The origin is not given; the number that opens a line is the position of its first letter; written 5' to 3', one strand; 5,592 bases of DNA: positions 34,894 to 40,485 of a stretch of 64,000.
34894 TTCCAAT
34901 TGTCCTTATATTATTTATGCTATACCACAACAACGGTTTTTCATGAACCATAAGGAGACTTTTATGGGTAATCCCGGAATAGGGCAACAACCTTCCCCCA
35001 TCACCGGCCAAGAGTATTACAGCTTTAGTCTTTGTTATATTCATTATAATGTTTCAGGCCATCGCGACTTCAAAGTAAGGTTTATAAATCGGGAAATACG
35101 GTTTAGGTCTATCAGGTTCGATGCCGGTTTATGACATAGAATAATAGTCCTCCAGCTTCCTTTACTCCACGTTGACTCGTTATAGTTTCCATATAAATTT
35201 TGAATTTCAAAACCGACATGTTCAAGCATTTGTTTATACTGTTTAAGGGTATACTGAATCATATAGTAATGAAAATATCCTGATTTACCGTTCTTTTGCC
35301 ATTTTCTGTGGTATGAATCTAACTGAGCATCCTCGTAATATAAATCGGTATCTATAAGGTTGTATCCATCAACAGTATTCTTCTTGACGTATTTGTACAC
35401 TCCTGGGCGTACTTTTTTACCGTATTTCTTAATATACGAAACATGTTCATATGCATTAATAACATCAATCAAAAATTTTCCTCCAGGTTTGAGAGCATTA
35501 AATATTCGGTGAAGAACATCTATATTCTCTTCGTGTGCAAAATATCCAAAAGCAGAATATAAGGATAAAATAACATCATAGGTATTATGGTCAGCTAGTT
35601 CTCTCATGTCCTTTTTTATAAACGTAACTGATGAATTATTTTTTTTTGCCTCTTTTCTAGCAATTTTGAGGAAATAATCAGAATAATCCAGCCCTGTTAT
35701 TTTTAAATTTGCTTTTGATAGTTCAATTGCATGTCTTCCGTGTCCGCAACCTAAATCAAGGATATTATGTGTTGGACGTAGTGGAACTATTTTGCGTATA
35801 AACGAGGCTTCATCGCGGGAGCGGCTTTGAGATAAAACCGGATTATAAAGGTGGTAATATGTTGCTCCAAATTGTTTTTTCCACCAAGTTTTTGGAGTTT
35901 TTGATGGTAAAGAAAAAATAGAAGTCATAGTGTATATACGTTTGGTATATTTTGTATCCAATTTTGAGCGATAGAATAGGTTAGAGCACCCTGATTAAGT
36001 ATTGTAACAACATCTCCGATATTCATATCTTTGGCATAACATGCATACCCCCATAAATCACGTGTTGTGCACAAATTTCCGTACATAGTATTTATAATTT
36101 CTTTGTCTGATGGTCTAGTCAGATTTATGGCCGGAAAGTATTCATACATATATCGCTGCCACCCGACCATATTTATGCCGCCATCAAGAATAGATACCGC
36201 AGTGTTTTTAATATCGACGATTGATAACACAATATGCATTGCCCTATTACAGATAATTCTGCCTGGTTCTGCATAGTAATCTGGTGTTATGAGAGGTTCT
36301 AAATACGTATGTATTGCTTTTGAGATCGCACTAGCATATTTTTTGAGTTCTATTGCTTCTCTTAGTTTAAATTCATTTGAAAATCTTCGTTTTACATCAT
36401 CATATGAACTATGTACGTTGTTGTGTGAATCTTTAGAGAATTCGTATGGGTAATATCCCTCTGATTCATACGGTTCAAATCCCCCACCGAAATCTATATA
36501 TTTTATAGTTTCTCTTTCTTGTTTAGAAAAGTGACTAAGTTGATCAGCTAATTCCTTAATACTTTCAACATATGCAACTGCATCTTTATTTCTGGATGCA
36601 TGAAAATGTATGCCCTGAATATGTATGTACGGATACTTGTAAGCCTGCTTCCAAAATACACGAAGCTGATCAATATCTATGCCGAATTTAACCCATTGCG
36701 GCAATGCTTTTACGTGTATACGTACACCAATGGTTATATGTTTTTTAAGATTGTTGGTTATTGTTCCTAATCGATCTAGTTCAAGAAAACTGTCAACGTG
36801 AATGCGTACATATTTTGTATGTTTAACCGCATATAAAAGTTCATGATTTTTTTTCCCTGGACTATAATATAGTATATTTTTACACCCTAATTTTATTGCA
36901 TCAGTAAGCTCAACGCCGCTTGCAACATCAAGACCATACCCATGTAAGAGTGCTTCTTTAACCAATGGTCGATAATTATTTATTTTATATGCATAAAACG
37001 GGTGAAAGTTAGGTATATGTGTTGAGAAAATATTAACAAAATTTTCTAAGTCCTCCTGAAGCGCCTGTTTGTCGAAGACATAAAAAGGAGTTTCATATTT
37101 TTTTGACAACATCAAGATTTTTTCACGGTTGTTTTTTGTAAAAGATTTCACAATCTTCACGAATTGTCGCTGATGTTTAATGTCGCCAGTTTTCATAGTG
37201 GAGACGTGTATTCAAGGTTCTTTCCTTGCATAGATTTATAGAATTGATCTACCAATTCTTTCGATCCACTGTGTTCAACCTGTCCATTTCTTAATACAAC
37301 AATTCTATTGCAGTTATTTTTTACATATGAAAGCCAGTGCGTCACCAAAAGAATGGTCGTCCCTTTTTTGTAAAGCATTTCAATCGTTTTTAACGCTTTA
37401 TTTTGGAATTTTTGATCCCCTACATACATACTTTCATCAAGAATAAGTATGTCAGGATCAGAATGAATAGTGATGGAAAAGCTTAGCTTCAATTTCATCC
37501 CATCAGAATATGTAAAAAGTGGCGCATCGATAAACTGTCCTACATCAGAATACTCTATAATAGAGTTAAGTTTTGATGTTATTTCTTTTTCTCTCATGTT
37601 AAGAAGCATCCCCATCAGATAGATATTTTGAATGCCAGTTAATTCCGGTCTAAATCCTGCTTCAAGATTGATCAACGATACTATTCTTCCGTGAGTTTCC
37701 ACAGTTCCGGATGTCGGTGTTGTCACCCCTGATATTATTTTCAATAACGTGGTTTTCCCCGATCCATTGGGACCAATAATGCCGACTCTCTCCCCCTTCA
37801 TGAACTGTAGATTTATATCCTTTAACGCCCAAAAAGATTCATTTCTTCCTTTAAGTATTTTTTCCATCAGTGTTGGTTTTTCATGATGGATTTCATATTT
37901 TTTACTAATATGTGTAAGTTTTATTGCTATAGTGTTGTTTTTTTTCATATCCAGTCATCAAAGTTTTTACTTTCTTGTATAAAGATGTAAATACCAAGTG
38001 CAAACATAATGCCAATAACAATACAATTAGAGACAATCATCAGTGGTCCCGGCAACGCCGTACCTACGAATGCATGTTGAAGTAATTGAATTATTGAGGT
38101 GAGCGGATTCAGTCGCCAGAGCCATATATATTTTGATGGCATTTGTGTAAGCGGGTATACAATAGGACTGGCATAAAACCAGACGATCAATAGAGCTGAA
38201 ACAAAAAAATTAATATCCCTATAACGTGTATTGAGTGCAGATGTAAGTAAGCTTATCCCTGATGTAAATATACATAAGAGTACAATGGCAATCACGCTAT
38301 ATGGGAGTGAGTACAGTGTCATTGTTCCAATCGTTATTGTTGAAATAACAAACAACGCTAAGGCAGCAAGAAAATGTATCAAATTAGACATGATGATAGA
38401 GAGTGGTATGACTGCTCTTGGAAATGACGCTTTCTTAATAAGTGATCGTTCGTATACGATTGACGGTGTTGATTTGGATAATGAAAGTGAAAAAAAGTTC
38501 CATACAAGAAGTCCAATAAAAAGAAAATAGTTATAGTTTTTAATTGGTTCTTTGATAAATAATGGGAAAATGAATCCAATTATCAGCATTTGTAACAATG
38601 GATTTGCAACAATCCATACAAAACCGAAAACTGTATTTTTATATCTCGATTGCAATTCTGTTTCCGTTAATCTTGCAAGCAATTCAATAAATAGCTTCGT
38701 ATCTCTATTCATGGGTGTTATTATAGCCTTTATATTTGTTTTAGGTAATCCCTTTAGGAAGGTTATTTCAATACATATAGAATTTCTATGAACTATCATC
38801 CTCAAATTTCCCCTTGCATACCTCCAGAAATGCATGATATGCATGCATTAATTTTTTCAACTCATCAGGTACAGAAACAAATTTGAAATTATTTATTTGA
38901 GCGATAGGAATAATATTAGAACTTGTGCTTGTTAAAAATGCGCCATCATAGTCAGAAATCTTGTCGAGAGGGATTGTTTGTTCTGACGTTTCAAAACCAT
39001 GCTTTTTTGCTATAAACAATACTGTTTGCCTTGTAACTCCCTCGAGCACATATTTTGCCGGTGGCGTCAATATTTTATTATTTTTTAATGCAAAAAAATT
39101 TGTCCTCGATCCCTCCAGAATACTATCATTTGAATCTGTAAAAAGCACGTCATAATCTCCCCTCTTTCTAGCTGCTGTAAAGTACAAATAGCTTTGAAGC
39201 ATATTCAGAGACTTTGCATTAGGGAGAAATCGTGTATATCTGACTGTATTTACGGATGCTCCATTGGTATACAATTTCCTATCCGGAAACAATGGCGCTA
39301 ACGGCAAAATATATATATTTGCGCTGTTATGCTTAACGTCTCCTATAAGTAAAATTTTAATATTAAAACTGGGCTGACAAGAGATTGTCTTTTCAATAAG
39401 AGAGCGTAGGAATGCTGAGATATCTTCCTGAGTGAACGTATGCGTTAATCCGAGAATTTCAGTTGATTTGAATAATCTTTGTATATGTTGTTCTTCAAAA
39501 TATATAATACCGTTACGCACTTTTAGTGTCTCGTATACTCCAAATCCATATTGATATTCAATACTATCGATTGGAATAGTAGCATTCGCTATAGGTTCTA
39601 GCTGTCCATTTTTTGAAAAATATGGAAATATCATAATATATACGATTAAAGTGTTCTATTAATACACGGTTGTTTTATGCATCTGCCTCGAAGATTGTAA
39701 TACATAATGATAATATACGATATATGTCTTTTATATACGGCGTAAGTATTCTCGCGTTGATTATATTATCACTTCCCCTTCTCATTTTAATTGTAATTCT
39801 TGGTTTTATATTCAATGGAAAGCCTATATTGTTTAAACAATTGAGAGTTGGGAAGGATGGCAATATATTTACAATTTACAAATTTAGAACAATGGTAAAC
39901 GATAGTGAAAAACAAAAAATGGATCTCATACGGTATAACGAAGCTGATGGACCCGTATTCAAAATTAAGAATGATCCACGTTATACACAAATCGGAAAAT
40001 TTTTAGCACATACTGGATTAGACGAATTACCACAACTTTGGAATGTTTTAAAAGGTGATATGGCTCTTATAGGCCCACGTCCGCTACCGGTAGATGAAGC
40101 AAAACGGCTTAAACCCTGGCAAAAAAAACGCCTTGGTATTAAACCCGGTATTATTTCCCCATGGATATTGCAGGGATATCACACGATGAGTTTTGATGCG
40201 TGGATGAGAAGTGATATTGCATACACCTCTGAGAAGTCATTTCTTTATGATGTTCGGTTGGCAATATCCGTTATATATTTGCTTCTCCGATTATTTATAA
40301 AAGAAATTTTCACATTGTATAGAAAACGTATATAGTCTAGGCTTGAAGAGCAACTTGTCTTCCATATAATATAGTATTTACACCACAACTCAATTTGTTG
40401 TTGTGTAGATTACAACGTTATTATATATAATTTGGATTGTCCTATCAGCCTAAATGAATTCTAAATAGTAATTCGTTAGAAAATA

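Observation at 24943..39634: Amine-tailoring enzyme set inside a glycan export locus: three decarboxylases, a GS-family ligase, an SHMT-like enzyme, a class-IV aminotransferase and two methyltransferases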

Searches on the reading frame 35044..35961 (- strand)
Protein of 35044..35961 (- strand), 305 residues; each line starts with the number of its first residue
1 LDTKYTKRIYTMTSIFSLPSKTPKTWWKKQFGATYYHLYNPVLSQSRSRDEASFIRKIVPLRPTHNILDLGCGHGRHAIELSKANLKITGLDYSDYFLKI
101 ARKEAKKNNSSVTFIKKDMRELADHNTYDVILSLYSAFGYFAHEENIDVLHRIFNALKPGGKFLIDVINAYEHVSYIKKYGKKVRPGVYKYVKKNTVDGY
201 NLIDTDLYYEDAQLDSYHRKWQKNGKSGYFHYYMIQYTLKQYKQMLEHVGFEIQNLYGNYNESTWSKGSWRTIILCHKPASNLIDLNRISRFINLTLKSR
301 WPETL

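Call 3: search_protein_families(library=pfam, proteins=[window:35044-35961:-])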
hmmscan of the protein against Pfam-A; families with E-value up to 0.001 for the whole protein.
window:35044-35961:- (305 aa): 15 families
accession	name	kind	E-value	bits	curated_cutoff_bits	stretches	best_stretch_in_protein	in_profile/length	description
PF13649.12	Methyltransf_25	-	1.7e-21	77.2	27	1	67-161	1-97/97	Methyltransferase domain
PF13847.12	Methyltransf_31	-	9.9e-18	64.7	27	1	65-173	5-118/145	Methyltransferase domain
PF08241.18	Methyltransf_11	-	1.4e-15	58.2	21.2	1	68-165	1-95/95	Methyltransferase domain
PF08242.18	Methyltransf_12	-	1.3e-14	55.1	30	1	68-163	1-98/98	Methyltransferase domain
PF13489.12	Methyltransf_23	-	1.2e-12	48.4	27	1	52-253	10-161/164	Methyltransferase domain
PF01209.24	Ubie_methyltran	-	1.4e-12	47.9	20.1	1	34-168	18-154/233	ubiE/COQ5 methyltransferase family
PF02353.26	CMAS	-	1e-09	38.5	27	1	55-210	54-203/273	Mycolic acid cyclopropane synthetase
PF05175.20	MTS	-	1.7e-09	38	23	1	57-133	25-104/170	Methyltransferase small domain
PF03848.20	TehB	-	2.4e-07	30.8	20.4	1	62-165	30-132/193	Tellurite resistance protein TehB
PF00891.24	Methyltransf_2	-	6.4e-05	22.8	22.3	1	38-165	38-164/210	O-methyltransferase domain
PF06325.19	PrmA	-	0.00013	22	22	1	62-133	160-232/296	Ribosomal protein L11 methyltransferase (PrmA)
PF08003.17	Methyltransf_9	-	0.00013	21.5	23.8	1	57-167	110-219/315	Protein of unknown function (DUF1698)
PF06859.18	Bin3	-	0.00022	22.2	27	0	210-278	42-109/109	Bicoid-interacting protein 3 (Bin3)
PF01135.25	PCMT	-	0.00048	20.4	20.3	1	57-183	67-187/210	Protein-L-isoaspartate(D-aspartate) O-methyltransferase (PCMT)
PF05891.18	Methyltransf_PK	-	0.0008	19.4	27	0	60-166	52-160/218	AdoMet dependent proline di-methyltransferase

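Call 5: search_protein_families(library=ncbifam, proteins=[window:35044-35961:-], max_evalue=0.00001)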
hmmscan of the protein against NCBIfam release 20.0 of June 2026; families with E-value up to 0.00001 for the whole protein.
window:35044-35961:- (305 aa): 33 families (the best 25 are shown)
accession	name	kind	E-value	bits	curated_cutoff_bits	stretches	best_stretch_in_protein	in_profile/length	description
NF043040.1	corrin_prot_MT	hypoth_equivalog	3.7e-17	62.5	180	1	62-165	40-147/216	corrinoid protein-associated methyltransferase CpaM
TIGR01934.1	MenG_MenH_UbiE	subfamily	2.8e-14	52.9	158.35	1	33-196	9-175/223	ubiquinone/menaquinone biosynthesis methyltransferase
TIGR01983.1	UbiG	equivalog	4.2e-14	52.4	102.95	1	24-170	10-156/228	bifunctional 2-polyprenyl-6-hydroxyphenol methylase/3-demethylubiquinol 3-O-methyltransferase UbiG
NF041820.1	daptide_MTase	equivalog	2.1e-13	50.3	175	1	64-174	37-151/243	daptide-type RiPP biosynthesis methyltransferase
NF051855.1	GlySarMtaseBact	equivalog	1.1e-12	48.2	350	1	45-264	35-242/259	glycine/sarcosine N-methyltransferase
NF001244.0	PRK00216.1-5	equivalog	2.2e-11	43.5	216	1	35-170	20-158/236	bifunctional demethylmenaquinone methyltransferase/2-methoxy-6-polyprenyl-1,4-benzoquinol methylase UbiE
TIGR00740.1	TIGR00740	equivalog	3.7e-11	43.2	193.3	1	57-166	49-160/239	carboxy-S-adenosyl-L-methionine synthase CmoA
NF011529.0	PRK14968.1-3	equivalog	3.1e-10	39.8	162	1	62-171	33-138/198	putative methyltransferase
TIGR02021.1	BchM-ChlM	equivalog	4.2e-10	39.4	158.9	1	65-153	56-143/218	magnesium protoporphyrin IX methyltransferase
NF001243.0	PRK00216.1-4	equivalog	4.9e-10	39.1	235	1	35-164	19-150/237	demethylmenaquinone methyltransferase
NF008992.0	PRK12335.1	equivalog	5.9e-10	38.8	303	1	57-165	116-223/289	SAM-dependent methyltransferase TehB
NF045649.1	2X_seleno_MduS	exception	9.4e-10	38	380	1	65-172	43-154/338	methyltransferase domain-containing selenoprotein MduS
NF040703.1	cyclopro_CfaB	exception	1.4e-09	37.2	650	1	31-171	128-269/393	C17 cyclopropane fatty acid synthase CfaB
TIGR02752.1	MenG_heptapren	equivalog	1.5e-09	37.8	419.85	1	36-164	18-148/231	demethylmenaquinone methyltransferase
NF045667.1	MTase_DVU1556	equivalog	2.5e-09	36.9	155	1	58-254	17-163/213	DVU_1556 family methyltransferase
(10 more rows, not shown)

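Call 25: search_solved_structures(query=window:35044-35961:-, max_evalue=0.00001)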
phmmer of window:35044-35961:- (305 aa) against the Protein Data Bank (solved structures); distinct sequences matched with E-value up to 0.00001: 25.
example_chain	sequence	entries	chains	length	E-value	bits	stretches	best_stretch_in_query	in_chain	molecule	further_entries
9ri2_A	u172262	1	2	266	1.4e-25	93.3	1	57-265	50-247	Methyltransferase, putative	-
1wzn_A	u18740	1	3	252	3.6e-18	69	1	47-166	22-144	SAM-dependent methyltransferase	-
3d2l_A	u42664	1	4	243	1.6e-11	47.2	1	60-175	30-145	SAM-dependent methyltransferase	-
1ve3_A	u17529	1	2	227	3.2e-11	46.1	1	39-178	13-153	hypothetical protein PH0226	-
7pd7_A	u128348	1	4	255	7.1e-11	45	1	37-170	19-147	Methyltransferase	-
7wzg_A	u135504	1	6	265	1.7e-09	40.5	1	64-170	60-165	Cypemycin N-terminal methyltransferase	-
5wp5_A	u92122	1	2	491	3.2e-09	39.6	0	53-167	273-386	Phosphomethylethanolamine N-methyltransferase 2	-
5wp4_A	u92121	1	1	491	4.5e-09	39.1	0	53-166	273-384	Phosphoethanolamine N-methyltransferase 1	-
5f8c_A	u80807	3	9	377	2.5e-08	36.6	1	61-170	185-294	Methyltransferase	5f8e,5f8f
6mro_A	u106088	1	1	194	2.7e-08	36.5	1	61-166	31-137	methyl transferase from Methanosarcina acetivorans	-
5jdz_A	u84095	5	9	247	7.7e-08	35.1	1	65-168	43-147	Methyl transferase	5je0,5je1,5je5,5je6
5jdy_A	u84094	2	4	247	7.8e-08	35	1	65-168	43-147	Methyl transferase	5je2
5je3_A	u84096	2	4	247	7.9e-08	35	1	65-168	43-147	Methyl transferase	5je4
9icz_A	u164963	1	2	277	1.4e-07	34.2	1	61-173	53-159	S-adenosylmethionine (SAM)-dependent methyltransferase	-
3g5l_A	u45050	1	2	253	1.7e-07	33.9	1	51-168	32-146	Putative S-adenosylmethionine dependent methyltransferase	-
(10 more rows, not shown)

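Call 64: search_solved_structures(query=A4, max_evalue=0.000001, show_alignments=2)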
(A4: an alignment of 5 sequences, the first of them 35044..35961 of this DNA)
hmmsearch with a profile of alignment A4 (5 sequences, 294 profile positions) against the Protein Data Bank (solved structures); distinct sequences matched with E-value up to 0.000001: 53.
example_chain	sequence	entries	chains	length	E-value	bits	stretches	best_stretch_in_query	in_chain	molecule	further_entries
9ri2_A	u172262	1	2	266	3.1e-34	121.8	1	9-263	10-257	Methyltransferase, putative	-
1wzn_A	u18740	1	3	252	4.4e-25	91.8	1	24-155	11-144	SAM-dependent methyltransferase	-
3d2l_A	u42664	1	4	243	5.1e-17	65.3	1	50-264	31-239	SAM-dependent methyltransferase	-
1ve3_A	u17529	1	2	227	4.5e-16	62.2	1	33-155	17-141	hypothetical protein PH0226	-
5wp5_A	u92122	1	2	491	8.3e-14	54.8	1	42-158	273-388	Phosphomethylethanolamine N-methyltransferase 2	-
5wp4_A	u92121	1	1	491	2.2e-13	53.4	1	42-155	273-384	Phosphoethanolamine N-methyltransferase 1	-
6mro_A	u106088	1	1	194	4.1e-13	52.5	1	53-154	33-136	methyl transferase from Methanosarcina acetivorans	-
1ri1_A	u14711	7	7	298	7.6e-12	48.3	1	49-181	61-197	mRNA CAPPING ENZYME | mRNA cap guanine-N7 methyltransferase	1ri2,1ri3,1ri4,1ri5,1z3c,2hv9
8gdu_A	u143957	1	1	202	1.2e-11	47.7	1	53-154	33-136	Methyltransferase domain-containing protein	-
7wzg_A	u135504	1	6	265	2.3e-11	46.7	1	54-160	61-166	Cypemycin N-terminal methyltransferase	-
7pd7_A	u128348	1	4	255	2.9e-11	46.4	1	38-161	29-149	Methyltransferase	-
5jdz_A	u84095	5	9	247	5.7e-11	45.5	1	38-154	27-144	Methyl transferase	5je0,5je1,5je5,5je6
5jdy_A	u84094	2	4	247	6e-11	45.4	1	38-154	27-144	Methyl transferase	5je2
5je3_A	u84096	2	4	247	6.6e-11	45.2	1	38-154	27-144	Methyl transferase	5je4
5f8c_A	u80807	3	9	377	1.8e-10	43.8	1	53-160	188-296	Methyltransferase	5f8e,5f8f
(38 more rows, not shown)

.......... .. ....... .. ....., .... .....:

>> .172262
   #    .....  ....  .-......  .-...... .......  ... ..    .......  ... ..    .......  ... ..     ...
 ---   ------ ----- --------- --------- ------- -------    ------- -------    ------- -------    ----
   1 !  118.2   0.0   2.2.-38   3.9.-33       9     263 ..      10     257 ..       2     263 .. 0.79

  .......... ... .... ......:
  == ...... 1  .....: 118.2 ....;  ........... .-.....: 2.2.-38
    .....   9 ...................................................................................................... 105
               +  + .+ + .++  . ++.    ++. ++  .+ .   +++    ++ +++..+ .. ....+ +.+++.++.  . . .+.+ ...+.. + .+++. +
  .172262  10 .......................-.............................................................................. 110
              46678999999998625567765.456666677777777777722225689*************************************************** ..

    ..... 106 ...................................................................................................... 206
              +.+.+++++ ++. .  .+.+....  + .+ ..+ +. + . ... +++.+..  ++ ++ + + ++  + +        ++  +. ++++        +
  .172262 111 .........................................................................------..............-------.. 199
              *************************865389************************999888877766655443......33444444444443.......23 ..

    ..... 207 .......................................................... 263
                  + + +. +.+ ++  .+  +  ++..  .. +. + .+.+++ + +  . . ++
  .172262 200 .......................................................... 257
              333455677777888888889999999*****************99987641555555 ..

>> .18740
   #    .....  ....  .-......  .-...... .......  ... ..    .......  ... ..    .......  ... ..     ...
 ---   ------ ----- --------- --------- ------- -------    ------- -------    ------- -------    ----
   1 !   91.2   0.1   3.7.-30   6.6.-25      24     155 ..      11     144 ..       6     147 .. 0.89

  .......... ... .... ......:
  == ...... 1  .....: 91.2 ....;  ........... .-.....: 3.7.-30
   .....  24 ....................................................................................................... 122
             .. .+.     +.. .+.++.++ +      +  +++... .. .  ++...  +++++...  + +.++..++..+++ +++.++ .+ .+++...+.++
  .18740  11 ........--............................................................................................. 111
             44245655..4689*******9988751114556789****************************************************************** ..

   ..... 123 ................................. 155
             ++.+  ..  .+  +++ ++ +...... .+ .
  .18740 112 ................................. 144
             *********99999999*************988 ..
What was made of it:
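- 35044..35961 (-): Class-I SAM methyltransferase, predicted to be an N-methyltransferase of the phospho-amino-alcohol. The likely true start is the ATG at 35928, which overlaps the stop of the upstream decarboxylase. The best characterised hits are plant phospho(methyl)ethanolamine N-methyltransferases 5WP5/5WP4 (55/53 bits), and many of the other named hits are N-methyltransferases (call 64).
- The MT's best characterised relatives are phospho(methyl)ethanolamine N-methyltransferases and other N-methyltransferases (calls 25, 64).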

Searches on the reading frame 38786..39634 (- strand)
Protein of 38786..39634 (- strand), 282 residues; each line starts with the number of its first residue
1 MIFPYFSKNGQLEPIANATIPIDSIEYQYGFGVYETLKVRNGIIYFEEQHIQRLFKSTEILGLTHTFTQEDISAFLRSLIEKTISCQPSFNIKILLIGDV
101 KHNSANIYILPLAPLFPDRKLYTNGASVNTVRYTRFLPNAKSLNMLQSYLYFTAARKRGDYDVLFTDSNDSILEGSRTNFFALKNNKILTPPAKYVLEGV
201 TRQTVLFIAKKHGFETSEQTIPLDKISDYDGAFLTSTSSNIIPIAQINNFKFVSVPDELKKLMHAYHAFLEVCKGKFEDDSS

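Call 4: search_protein_families(library=pfam, proteins=[window:38786-39634:-])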
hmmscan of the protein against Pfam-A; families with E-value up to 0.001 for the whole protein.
window:38786-39634:- (282 aa): 1 family
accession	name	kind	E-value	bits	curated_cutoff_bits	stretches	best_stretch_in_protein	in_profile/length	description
PF01063.24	Aminotran_4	-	1.4e-43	149.7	28.5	1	32-247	1-223/223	Amino-transferase class IV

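Call 6: search_protein_families(library=ncbifam, proteins=[window:38786-39634:-], max_evalue=0.00001)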
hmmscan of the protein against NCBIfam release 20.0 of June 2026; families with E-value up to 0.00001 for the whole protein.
window:38786-39634:- (282 aa): 18 families
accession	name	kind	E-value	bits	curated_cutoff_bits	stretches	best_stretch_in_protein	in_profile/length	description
TIGR01121.1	D_amino_aminoT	equivalog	3.8e-33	114.9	277.45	1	9-249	5-252/276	D-amino-acid transaminase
TIGR01122.1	ilvE_I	equivalog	2.9e-32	112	245.55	1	9-253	3-265/298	branched-chain-amino-acid transaminase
NF005726.0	PRK07544.1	equivalog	3.7e-31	108.3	396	1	9-270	16-288/295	branched-chain amino acid aminotransferase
NF005209.0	PRK06680.1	subfamily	3.9e-31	108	320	2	122-252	129-261/286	D-amino-acid transaminase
NF005146.0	PRK06606.1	equivalog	8.4e-31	107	279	1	8-254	11-274/307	branched-chain amino acid transaminase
NF006185.0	PRK08320.1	subfamily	2.7e-30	105.5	363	1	9-266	8-279/292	branched-chain amino acid aminotransferase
TIGR03461.1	pabC_Proteo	equivalog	9.2e-24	84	176.85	2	136-254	133-252/262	aminodeoxychorismate lyase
NF005800.0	PRK07650.1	equivalog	2.3e-23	82.9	308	1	9-272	6-278/290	aminodeoxychorismate lyase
NF009066.0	PRK12400.1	equivalog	2.2e-22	79.9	538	2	135-248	144-258/290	D-amino-acid transaminase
NF009126.0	PRK12479.1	equivalog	9.4e-22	77.5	518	1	8-251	8-263/299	branched-chain-amino-acid transaminase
NF005888.0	PRK07849.1-3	equivalog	1.8e-20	73.1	273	1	136-264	156-286/298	aminodeoxychorismate lyase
NF004761.0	PRK06092.1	equivalog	5.1e-20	71.8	260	1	138-254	137-254/268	aminodeoxychorismate lyase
NF005886.0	PRK07849.1-1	equivalog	5.7e-20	71.8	253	1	140-258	159-277/291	aminodeoxychorismate lyase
NF006734.0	PRK09266.1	subfamily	2.3e-19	69.7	202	1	30-268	28-264/270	hypothetical protein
NF009896.0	PRK13356.1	equivalog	9.5e-16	57.7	262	1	39-254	43-268/287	branched-chain amino acid aminotransferase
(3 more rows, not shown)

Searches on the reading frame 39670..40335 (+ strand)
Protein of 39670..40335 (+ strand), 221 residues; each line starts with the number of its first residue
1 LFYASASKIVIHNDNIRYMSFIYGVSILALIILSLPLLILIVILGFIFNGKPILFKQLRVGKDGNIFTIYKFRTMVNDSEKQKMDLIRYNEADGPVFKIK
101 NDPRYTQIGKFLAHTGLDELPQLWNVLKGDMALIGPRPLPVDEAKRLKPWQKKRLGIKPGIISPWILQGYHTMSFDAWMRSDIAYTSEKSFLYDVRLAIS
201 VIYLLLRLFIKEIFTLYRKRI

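Call 4: search_protein_families(library=pfam, proteins=[window:39670-40335:+])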
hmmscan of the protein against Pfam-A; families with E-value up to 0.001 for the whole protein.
window:39670-40335:+ (221 aa): 1 family
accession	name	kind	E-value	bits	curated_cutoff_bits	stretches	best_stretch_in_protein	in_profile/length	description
PF02397.22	Bac_transf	-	2.5e-51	174.2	27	1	25-203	8-175/179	Bacterial sugar transferase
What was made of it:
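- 39670..40335 (+): Polyprenyl-phosphate sugar-phosphate transferase (Bac_transf), which initiates the lipid-linked glycan. Pfam 174 bits (call 4).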

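Call 6: search_protein_families(library=ncbifam, proteins=[window:39670-40335:+], max_evalue=0.00001)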
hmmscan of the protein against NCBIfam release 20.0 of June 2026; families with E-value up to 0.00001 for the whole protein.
window:39670-40335:+ (221 aa): 10 families
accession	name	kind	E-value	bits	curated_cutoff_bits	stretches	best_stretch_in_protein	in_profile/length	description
TIGR03025.1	EPS_sugtrans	subfamily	7.5e-56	190.2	295.55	1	28-202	267-435/445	exopolysaccharide biosynthesis polyprenyl glycosylphosphotransferase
NF041877.1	EPS_EpsZ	equivalog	5.8e-49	167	800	1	24-202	272-449/459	exopolysaccharide biosynthesis polyisoprenyl-phosphate hexose-1-phosphate transferase EpsZ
TIGR03022.1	WbaP_sugtrans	subfamily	4.3e-44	151.5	403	1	25-205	266-449/456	undecaprenyl-phosphate galactose phosphotransferase WbaP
NF052601.1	undeca_RfbP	equivalog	2.1e-41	141.8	330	1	28-206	54-236/244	undecaprenyl-phosphate galactose phosphotransferase family protein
TIGR03013.1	EpsB_2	subfamily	1.3e-37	129.9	393.35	1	26-204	262-435/443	TIGR03013 family XrtA/PEP-CTERM system glycosyltransferase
TIGR03023.1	WcaJ_sugtrans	equivalog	2.8e-37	129.1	410.75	1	26-199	271-440/453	undecaprenyl-phosphate glucose phosphotransferase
NF011751.0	PRK15204.1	equivalog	4e-32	111.4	907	1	24-204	286-468/476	undecaprenyl-phosphate galactose phosphotransferase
NF007518.0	PRK10124.1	equivalog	9.2e-23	80.7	684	1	27-200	283-452/464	undecaprenyl-phosphate glucose phosphotransferase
NF045514.1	glycotran_HepC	equivalog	1.7e-22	79.8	140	1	28-147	126-220/220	heterocyst development glycosyltransferase HepC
NF050817.1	PolSacchBiosHfsE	equivalog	6e-20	71.4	750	1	25-161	279-410/467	polysaccharide biosynthesis protein HfsE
